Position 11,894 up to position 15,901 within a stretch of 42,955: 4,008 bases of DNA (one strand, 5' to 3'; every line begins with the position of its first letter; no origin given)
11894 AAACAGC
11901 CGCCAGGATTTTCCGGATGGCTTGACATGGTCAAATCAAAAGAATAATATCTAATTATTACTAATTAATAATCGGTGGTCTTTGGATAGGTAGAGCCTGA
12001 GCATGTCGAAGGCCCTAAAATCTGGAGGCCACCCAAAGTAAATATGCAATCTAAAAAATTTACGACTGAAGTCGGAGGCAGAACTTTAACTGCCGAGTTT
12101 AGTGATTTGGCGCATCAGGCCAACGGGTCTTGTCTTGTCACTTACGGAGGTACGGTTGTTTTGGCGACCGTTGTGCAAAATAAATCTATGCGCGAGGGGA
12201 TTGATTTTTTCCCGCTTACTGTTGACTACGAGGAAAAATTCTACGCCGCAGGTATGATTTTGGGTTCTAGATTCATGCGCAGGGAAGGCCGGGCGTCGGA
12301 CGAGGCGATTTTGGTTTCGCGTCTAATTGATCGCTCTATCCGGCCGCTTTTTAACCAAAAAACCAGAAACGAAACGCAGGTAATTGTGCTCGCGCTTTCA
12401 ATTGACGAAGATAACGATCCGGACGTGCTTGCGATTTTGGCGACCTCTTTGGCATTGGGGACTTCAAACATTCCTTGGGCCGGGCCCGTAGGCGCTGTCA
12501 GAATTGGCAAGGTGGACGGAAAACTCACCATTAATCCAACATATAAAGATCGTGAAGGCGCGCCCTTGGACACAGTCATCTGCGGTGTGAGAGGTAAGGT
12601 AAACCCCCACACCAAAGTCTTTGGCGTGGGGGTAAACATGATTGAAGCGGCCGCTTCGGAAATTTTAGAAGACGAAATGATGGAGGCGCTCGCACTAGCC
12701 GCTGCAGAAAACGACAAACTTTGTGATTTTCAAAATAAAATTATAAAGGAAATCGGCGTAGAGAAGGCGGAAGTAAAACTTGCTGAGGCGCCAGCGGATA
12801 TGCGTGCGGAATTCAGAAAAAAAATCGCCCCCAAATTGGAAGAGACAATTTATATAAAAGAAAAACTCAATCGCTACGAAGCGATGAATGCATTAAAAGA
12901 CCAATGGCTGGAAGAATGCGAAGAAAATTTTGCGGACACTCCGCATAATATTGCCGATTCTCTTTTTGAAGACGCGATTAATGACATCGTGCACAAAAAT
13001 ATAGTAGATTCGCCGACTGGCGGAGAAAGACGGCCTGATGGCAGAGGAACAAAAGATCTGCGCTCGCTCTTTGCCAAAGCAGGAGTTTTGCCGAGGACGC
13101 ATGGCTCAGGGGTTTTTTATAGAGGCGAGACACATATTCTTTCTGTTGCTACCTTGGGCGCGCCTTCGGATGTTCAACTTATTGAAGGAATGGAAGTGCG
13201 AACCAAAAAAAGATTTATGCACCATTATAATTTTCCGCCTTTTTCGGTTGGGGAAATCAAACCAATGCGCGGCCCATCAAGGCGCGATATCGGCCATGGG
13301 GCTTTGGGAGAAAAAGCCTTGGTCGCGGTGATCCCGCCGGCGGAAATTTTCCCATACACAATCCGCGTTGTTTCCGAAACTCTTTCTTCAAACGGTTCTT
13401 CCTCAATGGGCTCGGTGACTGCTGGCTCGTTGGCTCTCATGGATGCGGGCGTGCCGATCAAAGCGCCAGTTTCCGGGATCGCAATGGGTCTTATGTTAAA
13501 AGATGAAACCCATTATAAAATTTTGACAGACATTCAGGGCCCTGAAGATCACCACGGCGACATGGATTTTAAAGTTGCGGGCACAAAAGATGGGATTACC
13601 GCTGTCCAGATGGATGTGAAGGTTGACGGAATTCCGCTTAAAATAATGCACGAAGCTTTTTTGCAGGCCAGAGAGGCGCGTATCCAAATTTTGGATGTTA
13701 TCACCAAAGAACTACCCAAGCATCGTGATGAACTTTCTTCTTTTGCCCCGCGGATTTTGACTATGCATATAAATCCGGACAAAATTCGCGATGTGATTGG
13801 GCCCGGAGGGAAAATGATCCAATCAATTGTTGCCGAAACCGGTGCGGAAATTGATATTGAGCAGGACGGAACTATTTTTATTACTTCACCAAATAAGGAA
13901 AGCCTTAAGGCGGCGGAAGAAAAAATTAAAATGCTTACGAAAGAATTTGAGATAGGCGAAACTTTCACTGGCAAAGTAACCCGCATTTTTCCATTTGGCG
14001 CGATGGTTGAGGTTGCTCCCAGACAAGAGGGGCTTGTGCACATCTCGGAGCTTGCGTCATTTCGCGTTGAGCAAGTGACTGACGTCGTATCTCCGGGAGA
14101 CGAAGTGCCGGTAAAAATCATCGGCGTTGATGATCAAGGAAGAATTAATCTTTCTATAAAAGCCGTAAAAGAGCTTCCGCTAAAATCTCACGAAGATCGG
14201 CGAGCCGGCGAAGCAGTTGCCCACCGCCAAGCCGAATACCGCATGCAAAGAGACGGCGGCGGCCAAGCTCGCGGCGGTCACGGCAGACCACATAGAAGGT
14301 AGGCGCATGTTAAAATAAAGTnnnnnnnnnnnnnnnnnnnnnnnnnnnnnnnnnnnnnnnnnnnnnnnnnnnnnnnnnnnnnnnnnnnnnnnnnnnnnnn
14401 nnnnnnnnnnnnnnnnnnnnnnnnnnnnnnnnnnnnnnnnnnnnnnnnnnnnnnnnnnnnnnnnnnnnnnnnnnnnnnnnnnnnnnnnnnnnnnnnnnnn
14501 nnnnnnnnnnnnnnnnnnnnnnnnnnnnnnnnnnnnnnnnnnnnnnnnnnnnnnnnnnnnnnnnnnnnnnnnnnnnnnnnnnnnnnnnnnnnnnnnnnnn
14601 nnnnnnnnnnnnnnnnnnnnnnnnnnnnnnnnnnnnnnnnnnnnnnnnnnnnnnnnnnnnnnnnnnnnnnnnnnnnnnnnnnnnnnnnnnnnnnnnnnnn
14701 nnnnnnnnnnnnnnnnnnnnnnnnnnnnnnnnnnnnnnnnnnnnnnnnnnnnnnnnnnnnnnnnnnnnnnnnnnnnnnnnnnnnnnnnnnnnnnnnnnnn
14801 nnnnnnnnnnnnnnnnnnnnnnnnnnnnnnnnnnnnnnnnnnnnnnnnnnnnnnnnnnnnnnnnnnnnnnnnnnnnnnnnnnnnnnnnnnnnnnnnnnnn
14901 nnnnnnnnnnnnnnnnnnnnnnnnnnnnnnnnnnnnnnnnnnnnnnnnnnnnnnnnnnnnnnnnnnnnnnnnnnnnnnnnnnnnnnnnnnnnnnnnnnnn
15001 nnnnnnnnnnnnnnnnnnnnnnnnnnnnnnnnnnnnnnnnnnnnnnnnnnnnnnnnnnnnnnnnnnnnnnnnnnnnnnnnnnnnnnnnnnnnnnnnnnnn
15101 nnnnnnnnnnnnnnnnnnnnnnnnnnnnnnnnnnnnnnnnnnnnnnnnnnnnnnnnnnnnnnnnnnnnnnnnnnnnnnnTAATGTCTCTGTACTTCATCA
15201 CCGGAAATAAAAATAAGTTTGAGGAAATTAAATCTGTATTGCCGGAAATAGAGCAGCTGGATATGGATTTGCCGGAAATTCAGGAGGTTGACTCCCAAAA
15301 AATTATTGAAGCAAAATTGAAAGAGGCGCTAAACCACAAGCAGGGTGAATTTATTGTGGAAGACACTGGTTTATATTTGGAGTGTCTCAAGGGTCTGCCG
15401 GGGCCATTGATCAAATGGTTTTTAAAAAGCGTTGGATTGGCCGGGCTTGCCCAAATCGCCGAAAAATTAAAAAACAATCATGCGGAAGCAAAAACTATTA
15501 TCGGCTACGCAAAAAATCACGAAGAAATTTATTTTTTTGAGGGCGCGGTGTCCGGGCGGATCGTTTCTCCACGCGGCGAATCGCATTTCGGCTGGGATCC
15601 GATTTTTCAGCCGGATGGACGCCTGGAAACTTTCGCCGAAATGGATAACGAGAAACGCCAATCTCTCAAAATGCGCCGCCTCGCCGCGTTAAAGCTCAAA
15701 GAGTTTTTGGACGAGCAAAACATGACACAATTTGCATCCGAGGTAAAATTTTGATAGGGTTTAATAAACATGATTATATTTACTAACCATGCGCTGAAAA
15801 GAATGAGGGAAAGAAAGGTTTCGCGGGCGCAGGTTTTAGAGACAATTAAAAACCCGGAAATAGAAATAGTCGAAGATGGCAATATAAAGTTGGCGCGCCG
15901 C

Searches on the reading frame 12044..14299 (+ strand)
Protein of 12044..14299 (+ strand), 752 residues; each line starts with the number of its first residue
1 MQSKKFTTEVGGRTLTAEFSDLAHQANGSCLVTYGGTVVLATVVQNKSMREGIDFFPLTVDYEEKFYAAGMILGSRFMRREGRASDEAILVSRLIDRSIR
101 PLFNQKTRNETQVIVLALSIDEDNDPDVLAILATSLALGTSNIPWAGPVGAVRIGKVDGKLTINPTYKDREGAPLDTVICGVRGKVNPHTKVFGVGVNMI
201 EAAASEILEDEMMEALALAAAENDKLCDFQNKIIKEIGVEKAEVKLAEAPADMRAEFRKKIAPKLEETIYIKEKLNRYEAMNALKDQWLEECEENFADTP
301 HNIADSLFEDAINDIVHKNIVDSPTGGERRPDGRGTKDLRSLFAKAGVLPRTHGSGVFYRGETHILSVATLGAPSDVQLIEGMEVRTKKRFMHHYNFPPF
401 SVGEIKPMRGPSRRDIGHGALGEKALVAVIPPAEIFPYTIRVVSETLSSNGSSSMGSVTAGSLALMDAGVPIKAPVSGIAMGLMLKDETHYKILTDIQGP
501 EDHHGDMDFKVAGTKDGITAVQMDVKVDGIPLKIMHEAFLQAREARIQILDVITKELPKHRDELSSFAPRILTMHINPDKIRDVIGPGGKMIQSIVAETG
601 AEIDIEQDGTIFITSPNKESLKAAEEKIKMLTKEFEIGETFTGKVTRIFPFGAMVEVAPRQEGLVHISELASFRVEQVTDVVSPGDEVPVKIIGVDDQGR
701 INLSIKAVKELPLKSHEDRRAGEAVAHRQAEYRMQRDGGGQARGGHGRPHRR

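Call 51: search_protein_families(library=pfam, proteins=[window:12044-14299:+], max_evalue=0.001)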
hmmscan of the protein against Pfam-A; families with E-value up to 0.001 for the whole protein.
window:12044-14299:+ (752 aa): 6 families
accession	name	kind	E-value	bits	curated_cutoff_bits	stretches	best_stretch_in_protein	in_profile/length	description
PF01138.27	RNase_PH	-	2.7e-53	180.3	25.5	2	12-144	2-130/130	3' exoribonuclease family, domain 1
PF00575.29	S1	-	9.1e-20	71.3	22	1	634-706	1-74/74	S1 RNA binding domain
PF00013.35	KH_1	-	5.5e-12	45.7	21.5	1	572-629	2-65/66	KH domain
PF03725.20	RNase_PH_C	-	1.1e-11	45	20.8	1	147-220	1-65/67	3' exoribonuclease family, domain 2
PF03726.19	PNPase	-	3.1e-07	31.2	24.6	1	257-334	6-80/81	Polyribonucleotide nucleotidyltransferase, RNA binding domain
PF22675.2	KH-I_KHDC4-BBP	-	0.00043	20.5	30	0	581-619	8-46/76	KHDC4/BBP-like, KH-domain type I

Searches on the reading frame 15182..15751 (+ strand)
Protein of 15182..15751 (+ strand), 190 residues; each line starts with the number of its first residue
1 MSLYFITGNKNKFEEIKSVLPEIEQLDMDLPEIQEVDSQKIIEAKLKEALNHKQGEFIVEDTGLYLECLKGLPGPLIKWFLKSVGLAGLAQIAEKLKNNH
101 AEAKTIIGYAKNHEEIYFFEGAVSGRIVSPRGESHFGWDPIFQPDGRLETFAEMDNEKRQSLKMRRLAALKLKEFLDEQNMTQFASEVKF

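Call 51: search_protein_families(library=pfam, proteins=[window:15182-15751:+], max_evalue=0.001)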
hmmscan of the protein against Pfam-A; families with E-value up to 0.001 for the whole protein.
window:15182-15751:+ (190 aa): 1 family
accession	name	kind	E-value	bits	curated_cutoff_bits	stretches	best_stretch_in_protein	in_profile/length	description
PF01725.21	Ham1p_like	-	4.9e-42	144.4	22.5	1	3-175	1-186/186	Ham1 family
